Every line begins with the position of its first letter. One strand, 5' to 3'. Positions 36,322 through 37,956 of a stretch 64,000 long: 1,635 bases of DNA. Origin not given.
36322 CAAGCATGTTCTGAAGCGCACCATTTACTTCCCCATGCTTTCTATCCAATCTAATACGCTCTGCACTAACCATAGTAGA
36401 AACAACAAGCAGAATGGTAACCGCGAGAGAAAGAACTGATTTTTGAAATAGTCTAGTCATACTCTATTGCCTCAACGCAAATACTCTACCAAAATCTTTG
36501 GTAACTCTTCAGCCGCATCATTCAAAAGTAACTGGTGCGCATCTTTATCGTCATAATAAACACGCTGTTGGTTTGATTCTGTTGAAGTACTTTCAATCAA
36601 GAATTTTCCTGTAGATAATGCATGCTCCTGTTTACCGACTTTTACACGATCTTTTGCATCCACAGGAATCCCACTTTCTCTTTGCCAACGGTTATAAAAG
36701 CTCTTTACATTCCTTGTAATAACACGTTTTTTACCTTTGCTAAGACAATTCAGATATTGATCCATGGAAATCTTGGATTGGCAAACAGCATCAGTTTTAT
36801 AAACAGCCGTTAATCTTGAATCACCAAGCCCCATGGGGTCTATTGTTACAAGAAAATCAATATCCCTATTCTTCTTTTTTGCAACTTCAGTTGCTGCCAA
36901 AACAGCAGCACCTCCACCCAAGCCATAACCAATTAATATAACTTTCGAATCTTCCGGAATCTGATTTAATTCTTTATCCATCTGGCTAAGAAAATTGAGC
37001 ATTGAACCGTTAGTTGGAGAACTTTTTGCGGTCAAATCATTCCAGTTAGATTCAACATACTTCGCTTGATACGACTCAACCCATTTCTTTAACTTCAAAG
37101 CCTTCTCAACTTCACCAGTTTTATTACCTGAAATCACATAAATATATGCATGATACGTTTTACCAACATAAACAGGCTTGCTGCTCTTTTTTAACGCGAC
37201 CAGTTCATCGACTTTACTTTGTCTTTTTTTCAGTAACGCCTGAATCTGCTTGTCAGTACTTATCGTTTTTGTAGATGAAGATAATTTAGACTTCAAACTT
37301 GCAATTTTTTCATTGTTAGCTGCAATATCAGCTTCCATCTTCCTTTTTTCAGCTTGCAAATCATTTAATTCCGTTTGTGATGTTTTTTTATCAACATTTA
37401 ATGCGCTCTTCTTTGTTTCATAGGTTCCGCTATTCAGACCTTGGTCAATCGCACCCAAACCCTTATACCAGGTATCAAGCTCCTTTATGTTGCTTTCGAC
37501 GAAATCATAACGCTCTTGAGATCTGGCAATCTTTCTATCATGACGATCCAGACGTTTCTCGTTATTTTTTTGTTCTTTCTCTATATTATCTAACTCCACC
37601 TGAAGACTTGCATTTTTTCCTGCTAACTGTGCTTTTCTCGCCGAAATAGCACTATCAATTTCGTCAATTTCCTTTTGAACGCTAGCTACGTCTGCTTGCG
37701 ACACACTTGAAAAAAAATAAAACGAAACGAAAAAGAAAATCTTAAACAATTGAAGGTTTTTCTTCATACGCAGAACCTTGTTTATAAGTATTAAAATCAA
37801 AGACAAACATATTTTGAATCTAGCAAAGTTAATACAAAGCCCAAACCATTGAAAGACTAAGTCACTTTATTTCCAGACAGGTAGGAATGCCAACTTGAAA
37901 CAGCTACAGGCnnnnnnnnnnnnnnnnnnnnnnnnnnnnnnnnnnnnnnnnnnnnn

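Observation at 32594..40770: Block of six uncharacterised envelope or secreted proteins between acs and a stand-alone secretin module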

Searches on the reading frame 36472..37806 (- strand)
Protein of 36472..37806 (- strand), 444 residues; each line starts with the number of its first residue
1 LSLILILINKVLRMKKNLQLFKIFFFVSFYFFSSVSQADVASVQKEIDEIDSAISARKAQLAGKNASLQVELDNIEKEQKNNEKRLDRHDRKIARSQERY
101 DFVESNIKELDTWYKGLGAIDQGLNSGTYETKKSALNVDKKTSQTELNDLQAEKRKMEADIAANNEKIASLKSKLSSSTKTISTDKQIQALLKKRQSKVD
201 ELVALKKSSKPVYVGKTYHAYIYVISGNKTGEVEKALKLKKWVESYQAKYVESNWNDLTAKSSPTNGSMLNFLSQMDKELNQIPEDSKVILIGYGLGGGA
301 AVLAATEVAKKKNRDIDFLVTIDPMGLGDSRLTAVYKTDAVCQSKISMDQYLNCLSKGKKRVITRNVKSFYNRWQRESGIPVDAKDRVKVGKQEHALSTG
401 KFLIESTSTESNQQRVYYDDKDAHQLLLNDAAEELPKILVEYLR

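Call 4: search_protein_families(library=pfam, proteins=[window:36472-37806:-], max_evalue=0.1)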
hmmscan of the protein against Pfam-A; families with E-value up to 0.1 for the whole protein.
window:36472-37806:- (444 aa): 12 families
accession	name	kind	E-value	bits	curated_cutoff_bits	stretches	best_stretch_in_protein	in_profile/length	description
PF11932.13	DUF3450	-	1.2e-05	25.2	32.6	1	36-112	17-93/241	Protein of unknown function (DUF3450)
PF01764.32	Lipase_3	-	0.00014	22.2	22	1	251-332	34-110/140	Lipase (class 3)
PF13863.11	DUF4200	-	0.0041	17.9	29.7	1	43-113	18-88/119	Domain of unknown function (DUF4200)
PF07889.17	DUF1664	-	0.0051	17.3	34.6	1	39-112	42-115/124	Protein of unknown function (DUF1664)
PF24481.2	CT398_CC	-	0.0069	16.7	27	1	129-196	27-97/180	CT398-like coiled coil hairpin domain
PF10779.14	XhlA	-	0.012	16.2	34.7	0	141-175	14-48/67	Haemolysin XhlA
PF10234.14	Cluap1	-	0.016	15.1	25.8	1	38-104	154-220/268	Clusterin-associated protein-1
PF25443.1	ANG-1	-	0.017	15.7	28.5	1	141-203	42-97/105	ANG-1-like domain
PF21773.2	ODAD1_CC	-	0.02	14.4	27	1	36-110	196-270/287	ODAD1 central coiled coil region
PF23503.1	Microp_apicomplexa_5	-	0.027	15.6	27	1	19-81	6-67/90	Apicomplexa small protein domain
PF10473.14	CENP-F_leu_zip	-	0.048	14.2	34.5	0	129-198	57-127/140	Leucine-rich repeats of kinetochore protein Cenp-F/LEK1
PF02090.21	SPAM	-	0.048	14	35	0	136-187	10-61/142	Salmonella surface presentation of antigen gene type M protein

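Call 5: search_protein_families(library=ncbifam, proteins=[window:36472-37806:-], max_evalue=0.1)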
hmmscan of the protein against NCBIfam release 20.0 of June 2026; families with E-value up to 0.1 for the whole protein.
window:36472-37806:- (444 aa): 9 families
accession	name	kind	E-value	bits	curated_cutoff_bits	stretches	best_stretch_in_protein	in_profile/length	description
TIGR02169.1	SMC_prok_A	equivalog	0.00012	19.9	729.4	1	38-206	766-938/1165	chromosome segregation protein SMC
NF045487.1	ASRP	equivalog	0.00026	19.8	300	1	38-118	383-463/593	archaea-specific SMC-related protein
TIGR02168.1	SMC_prok_B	equivalog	0.00028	18.7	567.35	1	47-198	222-897/1181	chromosome segregation protein SMC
TIGR04523.1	Mplasa_alph_rch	subfamily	0.00088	17.3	270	1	44-248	439-634/745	helix-rich protein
TIGR04527.1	mycoplas_twoTM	subfamily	0.004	16.9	125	1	42-206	44-170/248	MG_279/MG_280 family protein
NF004168.0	PRK05634.1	equivalog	0.005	16.6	129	1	272-350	8-84/185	nucleosidase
NF011457.0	PRK14875.1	equivalog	0.011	14.8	307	1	285-369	196-276/372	acetoin dehydrogenase dihydrolipoyllysine-residue acetyltransferase subunit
TIGR01805.1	CM_mono_grmpos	equivalog_domain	0.092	13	71.2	0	184-211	11-39/81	chorismate mutase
NF038218.1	IcmG_DotF_IVB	equivalog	0.093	12.4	200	1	130-213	123-207/266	type IVB secretion system protein IcmG/DotF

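Call 7: find_homologous_proteins(query=window:36472-37767:-, max_evalue=0.001)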
Query window:36472-37767:- (431 aa): 16 proteins with E <= 0.001 among 8000 candidates.
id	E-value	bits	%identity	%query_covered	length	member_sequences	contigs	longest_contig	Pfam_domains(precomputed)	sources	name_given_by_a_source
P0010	2.0e-273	924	100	100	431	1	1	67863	PF11932.14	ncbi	-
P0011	5.3e-231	784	86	94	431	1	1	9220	-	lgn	-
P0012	9.3e-173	593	67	94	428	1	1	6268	-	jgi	jgi:predicted nucleic acid-binding Zn-ribbon protein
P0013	3.5e-153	528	59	96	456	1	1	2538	-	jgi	-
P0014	3.5e-153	528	58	99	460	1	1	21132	-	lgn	-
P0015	6.6e-152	524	57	98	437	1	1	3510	-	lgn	-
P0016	1.1e-151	523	58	97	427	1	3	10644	-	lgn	-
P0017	4.2e-150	518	56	98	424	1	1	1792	-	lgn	-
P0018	1.1e-147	510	54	97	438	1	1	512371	-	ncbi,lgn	-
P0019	2.9e-139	482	54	97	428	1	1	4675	-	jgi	jgi:hypothetical protein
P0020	3.6e-139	482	55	96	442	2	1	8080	-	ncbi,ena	-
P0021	7.1e-139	481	53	100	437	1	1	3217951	PF07889.18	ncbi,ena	-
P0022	2.2e-138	480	53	98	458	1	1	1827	-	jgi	-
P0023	7.1e-138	478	54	94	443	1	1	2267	-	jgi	jgi:hypothetical protein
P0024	2.4e-117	410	47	98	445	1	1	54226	-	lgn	-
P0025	8.5e-49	185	30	95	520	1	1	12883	-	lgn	-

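Call 8: find_encoding_contigs(protein=P0021, flank=10000, max_places=2)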
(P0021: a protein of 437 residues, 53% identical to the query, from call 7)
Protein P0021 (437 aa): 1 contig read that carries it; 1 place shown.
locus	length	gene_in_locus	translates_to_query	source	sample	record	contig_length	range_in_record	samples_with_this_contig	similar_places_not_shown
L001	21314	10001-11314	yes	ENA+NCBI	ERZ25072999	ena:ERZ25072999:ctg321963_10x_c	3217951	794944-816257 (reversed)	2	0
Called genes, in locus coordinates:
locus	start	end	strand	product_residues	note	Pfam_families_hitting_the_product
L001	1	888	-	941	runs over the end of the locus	PF00005:ABC_tran (faint), PF02463:SMC_N (faint), PF03193:RsgA_GTPase (faint), PF13191:AAA_16 (faint), PF13476:AAA_23 (faint), PF13555:AAA_29 (faint), PF17760:UvrA_inter, PF17755:UvrA_DNA-bind, +1 more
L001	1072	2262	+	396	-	PF00083:Sugar_tr (weak), PF07690:MFS_1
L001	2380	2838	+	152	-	PF00436:SSB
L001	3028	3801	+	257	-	PF01203:T2SSN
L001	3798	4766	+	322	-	PF11356:T2SSC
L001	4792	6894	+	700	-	PF21305:type_II_gspD_N0, PF03958:Secretin_N, PF00263:Secretin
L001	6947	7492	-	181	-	-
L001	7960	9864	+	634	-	PF03349:Toluene_X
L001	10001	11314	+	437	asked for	PF07889:DUF1664 (weak)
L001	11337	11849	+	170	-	-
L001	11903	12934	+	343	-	-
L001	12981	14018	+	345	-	-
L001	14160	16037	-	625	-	-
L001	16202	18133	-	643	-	PF16177:ACAS_N, PF00501:AMP-binding, PF13193:AMP-binding_C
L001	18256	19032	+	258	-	PF03883:H2O2_YaaD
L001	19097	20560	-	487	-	PF02934:GatB_N, PF02637:GatB_Yqey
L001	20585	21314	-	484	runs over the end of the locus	PF01425:Amidase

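Call 9: find_encoding_contigs(protein=P0018, flank=10000, max_places=2)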
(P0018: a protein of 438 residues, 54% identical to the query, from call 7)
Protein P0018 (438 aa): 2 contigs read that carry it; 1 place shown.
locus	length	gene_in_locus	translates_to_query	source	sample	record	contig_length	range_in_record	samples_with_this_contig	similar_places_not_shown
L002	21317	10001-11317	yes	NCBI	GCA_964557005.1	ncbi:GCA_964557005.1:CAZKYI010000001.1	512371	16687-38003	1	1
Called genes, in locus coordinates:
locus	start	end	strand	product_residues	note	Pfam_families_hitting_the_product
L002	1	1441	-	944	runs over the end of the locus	PF00005:ABC_tran (faint), PF02463:SMC_N (faint), PF03193:RsgA_GTPase (faint), PF13191:AAA_16 (faint), PF13304:AAA_21 (faint), PF13476:AAA_23 (faint), PF17760:UvrA_inter, PF17755:UvrA_DNA-bind, +2 more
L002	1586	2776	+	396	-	PF00083:Sugar_tr, PF07690:MFS_1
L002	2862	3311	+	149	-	PF00436:SSB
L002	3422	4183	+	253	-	PF01203:T2SSN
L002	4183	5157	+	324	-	PF11356:T2SSC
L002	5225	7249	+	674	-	PF21305:type_II_gspD_N0, PF03958:Secretin_N, PF00263:Secretin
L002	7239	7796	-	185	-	-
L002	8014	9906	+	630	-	PF03349:Toluene_X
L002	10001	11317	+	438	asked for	-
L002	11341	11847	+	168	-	-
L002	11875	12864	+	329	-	-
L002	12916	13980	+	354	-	-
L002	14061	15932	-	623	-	-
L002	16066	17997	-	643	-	PF16177:ACAS_N, PF00501:AMP-binding, PF13193:AMP-binding_C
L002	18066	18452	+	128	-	-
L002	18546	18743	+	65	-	-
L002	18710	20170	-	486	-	PF02934:GatB_N, PF02637:GatB_Yqey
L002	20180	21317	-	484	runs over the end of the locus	PF01425:Amidase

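Call 10: find_encoding_contigs(protein=P0025, flank=10000, max_places=2)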
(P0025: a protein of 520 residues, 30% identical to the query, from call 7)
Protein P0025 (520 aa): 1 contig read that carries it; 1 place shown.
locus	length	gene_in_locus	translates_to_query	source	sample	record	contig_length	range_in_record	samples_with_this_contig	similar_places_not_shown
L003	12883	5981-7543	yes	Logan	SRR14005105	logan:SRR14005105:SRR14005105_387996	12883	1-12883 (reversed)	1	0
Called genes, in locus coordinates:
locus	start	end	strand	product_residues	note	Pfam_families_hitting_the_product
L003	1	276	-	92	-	?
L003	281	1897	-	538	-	PF01471:PG_binding_1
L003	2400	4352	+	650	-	PF06980:DUF1302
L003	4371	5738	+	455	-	PF07044:DUF1329, PF17131:TP_0789-like (faint)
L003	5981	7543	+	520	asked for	-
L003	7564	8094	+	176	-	-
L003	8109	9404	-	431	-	-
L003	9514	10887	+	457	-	PF01565:FAD_binding_4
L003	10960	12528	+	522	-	PF18884:TSP3_bac (faint)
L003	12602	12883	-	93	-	?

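Call 11: find_encoding_contigs(protein=P0024, flank=10000, max_places=2)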
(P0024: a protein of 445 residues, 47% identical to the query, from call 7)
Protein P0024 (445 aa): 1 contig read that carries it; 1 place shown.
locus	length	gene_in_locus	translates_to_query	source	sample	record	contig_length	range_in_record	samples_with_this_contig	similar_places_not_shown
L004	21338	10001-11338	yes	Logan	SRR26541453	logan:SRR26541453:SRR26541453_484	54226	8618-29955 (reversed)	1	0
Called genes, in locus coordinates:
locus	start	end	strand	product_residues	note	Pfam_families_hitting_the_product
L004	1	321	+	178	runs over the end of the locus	-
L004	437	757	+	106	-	PF00111:Fer2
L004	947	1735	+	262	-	PF01203:T2SSN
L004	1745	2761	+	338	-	PF11356:T2SSC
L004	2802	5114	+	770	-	PF21305:type_II_gspD_N0, PF03958:Secretin_N, PF00263:Secretin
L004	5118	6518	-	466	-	PF14793:DUF4478, PF03641:Lysine_decarbox, PF11892:PpnN_C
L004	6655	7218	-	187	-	-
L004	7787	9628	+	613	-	PF03349:Toluene_X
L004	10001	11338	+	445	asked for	-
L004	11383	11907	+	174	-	-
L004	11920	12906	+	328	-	-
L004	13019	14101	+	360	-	-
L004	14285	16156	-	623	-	-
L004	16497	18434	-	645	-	PF16177:ACAS_N, PF00501:AMP-binding, PF13193:AMP-binding_C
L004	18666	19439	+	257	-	PF03883:H2O2_YaaD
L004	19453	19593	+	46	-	-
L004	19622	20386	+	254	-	-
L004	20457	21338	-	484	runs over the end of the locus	PF02934:GatB_N, PF02637:GatB_Yqey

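Call 15: search_solved_structures(query=A1, max_evalue=1, show_alignments=2)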
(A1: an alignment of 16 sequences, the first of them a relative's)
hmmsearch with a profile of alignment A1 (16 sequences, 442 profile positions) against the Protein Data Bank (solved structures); distinct sequences matched with E-value up to 1: 59.
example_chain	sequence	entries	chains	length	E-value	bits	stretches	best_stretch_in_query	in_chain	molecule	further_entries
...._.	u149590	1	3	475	0.0087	18.2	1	59-169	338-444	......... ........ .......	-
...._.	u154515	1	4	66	0.015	17.4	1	112-168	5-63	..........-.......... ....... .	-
3tnu_B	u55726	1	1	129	0.021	17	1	118-204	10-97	Keratin, type II cytoskeletal 5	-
4lin_A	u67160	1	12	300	0.026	16.6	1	61-227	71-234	Tail needle protein gp26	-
6ds9_A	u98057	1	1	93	0.033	16.3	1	13-75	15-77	de novo designed three helix bundle GRa3D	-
7muc_AF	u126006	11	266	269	0.061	15.4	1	122-188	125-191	DotF | IcmG (DotF)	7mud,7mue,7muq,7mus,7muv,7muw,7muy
3mqb_A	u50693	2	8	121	0.077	15.1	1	92-169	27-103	Bone marrow stromal antigen 2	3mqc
9rgy_A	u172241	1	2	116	0.087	14.9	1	120-199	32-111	sc-apCC3-CW-0NTT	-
4zry_B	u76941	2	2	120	0.11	14.5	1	131-207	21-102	Keratin, type II cytoskeletal 1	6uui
2xg7_A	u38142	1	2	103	0.12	14.5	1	92-167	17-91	BONE MARROW STROMAL ANTIGEN 2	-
3nwh_A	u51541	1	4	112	0.12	14.4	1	91-168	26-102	Bone marrow stromal antigen 2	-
7e1t_C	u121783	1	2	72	0.13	14.4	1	47-108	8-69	Isoform 2 of Nuclear distribution protein nudE homolog 1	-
7o97_A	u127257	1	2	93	0.13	14.3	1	26-89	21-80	hypothetical protein UY81_C0065G0003 from Candidatus Giovannonibacteria bacterium converte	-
3mq7_A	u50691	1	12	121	0.13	14.3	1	85-169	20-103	Bone marrow stromal antigen 2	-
1uix_A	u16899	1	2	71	0.14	14.3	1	136-200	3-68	Rho-associated kinase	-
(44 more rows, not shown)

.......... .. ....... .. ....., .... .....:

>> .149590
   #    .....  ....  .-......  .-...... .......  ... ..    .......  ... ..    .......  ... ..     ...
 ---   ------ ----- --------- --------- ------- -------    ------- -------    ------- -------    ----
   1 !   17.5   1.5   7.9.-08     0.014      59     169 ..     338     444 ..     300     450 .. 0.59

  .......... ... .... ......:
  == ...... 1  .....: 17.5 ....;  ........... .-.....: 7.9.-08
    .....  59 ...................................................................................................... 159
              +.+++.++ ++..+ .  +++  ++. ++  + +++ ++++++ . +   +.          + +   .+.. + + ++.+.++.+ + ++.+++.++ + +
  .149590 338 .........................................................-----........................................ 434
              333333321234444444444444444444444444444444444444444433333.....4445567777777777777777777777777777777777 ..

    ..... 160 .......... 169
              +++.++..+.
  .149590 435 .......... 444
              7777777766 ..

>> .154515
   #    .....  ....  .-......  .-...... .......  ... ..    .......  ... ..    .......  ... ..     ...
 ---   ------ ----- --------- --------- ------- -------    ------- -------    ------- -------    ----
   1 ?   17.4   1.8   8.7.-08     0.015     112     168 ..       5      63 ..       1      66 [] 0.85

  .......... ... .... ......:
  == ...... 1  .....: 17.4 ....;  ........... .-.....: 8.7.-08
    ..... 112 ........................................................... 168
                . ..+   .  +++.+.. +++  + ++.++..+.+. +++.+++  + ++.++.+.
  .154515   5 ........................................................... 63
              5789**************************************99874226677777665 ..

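Call 20: find_related_loci(query=A1, collection=genome_contigs, flank=10000)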
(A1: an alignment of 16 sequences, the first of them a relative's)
Query A1 (431 aa) in genome_contigs; peptide patterns used: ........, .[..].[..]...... (x = any residue, [..] = any of these).
16 stretches matched a pattern; 7 encode a relative of the query (tblastn E <= 1e-3); 7 distinct loci.
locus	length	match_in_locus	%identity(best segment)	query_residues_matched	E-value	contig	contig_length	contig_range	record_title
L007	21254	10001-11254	54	12-431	7e-160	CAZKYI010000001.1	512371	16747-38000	MAG TPA_asm: uncultured Pseudomonadales bacterium isolate SRP344714_co1_215 genome assembly, contig: NODE_19_length_5123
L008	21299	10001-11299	53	3-431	2e-144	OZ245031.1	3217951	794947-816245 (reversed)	MAG: Pseudomonadales bacterium isolate d3d62a4d-8f7f-4394-ab59-5430843f1424 genome assembly, chromosome: 1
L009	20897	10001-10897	40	161-431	5e-55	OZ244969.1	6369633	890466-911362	MAG: Ketobacteraceae bacterium isolate 1172b765-9f31-4db6-bea8-5762c0610667 genome assembly, chromosome: 1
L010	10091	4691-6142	31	21-431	9e-54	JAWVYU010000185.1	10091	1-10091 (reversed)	MAG: Ketobacteraceae bacterium isolate HN14.bin.11 k141_1217316_length_10091_cov_11.0000, whole genome shotgun sequence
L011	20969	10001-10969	35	117-431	3e-49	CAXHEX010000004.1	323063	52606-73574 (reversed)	MAG TPA_asm: uncultured Ketobacter sp. isolate SRR12480122_binner12_Refined_15 genome assembly, contig: ERZ4874374.4, wh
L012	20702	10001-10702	44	207-431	5e-49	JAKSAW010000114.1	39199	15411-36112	MAG: Pseudomonadales bacterium isolate MAG.120 k141_2343680, whole genome shotgun sequence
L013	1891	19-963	36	151-431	1e-45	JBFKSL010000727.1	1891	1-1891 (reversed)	MAG: Ketobacter sp. isolate Mix_sand23.2022.09.D.44 k141_1320370_length_1891_cov_6.0000, whole genome shotgun sequence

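Call 40: search_protein_families(library=pfam, alignment_id=A1, max_evalue=0.01)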
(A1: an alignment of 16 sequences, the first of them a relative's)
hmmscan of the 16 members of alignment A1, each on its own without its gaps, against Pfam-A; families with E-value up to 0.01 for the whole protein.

A. member 1, P0010 (431 aa): 5 families
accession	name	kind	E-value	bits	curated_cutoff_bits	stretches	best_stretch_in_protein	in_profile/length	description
PF11932.13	DUF3450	-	1.1e-05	25.3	32.6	1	23-99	17-93/241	Protein of unknown function (DUF3450)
PF01764.32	Lipase_3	-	0.00013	22.3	22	1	238-319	34-110/140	Lipase (class 3)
PF13863.11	DUF4200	-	0.0037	18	29.7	1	30-100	18-88/119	Domain of unknown function (DUF4200)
PF07889.17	DUF1664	-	0.0048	17.4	34.6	1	26-99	42-115/124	Protein of unknown function (DUF1664)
PF24481.2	CT398_CC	-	0.0062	16.8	27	0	116-183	27-97/180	CT398-like coiled coil hairpin domain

B. families by the number of members that match (of 16 scanned): 23 families
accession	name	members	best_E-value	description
PF01764.32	Lipase_3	11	4.7e-05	Lipase (class 3)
PF11932.13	DUF3450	6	1.1e-05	Protein of unknown function (DUF3450)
PF07889.17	DUF1664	6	1.2e-05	Protein of unknown function (DUF1664)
PF08614.16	ATG16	4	0.0017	Autophagy protein 16 (ATG16)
PF10473.14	CENP-F_leu_zip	3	6.3e-05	Leucine-rich repeats of kinetochore protein Cenp-F/LEK1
PF04100.18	Vps53_N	2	0.00061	Vps53, N-terminal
PF13094.11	CENP-Q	2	0.00064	CENP-Q, a CENPA-CAD centromere complex subunit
PF13863.11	DUF4200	2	0.0037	Domain of unknown function (DUF4200)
PF03938.19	OmpH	1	0.0012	Outer membrane protein (OmpH-like)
PF07888.16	CALCOCO1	1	0.0013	Calcium binding and coiled-coil domain (CALCOCO1) like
PF17045.10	CEP63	1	0.0015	Centrosomal protein of 63 kDa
PF00038.26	Filament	1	0.0023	Intermediate filament protein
PF20492.3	ERM_helical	1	0.0028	Ezrin/radixin/moesin, alpha-helical domain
PF06409.17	NPIP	1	0.0029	Nuclear pore complex interacting protein (NPIP)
PF12795.12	MscS_porin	1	0.003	Mechanosensitive ion channel porin domain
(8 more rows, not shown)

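Call 50: predict_structure(alignment_id=A1)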
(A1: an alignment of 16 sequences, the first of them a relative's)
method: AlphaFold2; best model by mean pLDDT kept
length: 431 residues; sequences in the alignment: 16
mean_pLDDT: 73.1   pTM: 0.45
mean pLDDT of the five models: 73.1, 70.2, 69.1, 68.3, 64.2
residues with pLDDT >= 90: 98; 70-90: 164; 50-70: 112; < 50: 57
segments of 3 or more residues with pLDDT < 50: 18-22, 197-199, 314-334, 340-347, 371-373, 385-388, 390-398
pLDDT, mean of each block of 10 residues (from residue 1): 60 54 63 82 79 85 91 94 95 96 92 93 95 95 93 91 71 84 82 58 78 74 83 87 74 68 81 83 77 67 70 43 31 47 48 62 57 50 48 49 59 74 78 75
secondary structure, 60 per line:
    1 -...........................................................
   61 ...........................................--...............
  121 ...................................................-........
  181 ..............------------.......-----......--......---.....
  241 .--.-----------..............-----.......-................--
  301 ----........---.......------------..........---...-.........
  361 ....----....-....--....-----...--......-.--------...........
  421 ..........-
elements in order: H2-103 H106-171 H173-194 E207-213 H219-224 H227-232 E236-241 H256-269 E275-281 H283-298 E305-312 E316-322 H335-344 E348-350 H352-364 H369-372 E374-377 E380-383 E389-391 H394-399 H410-430
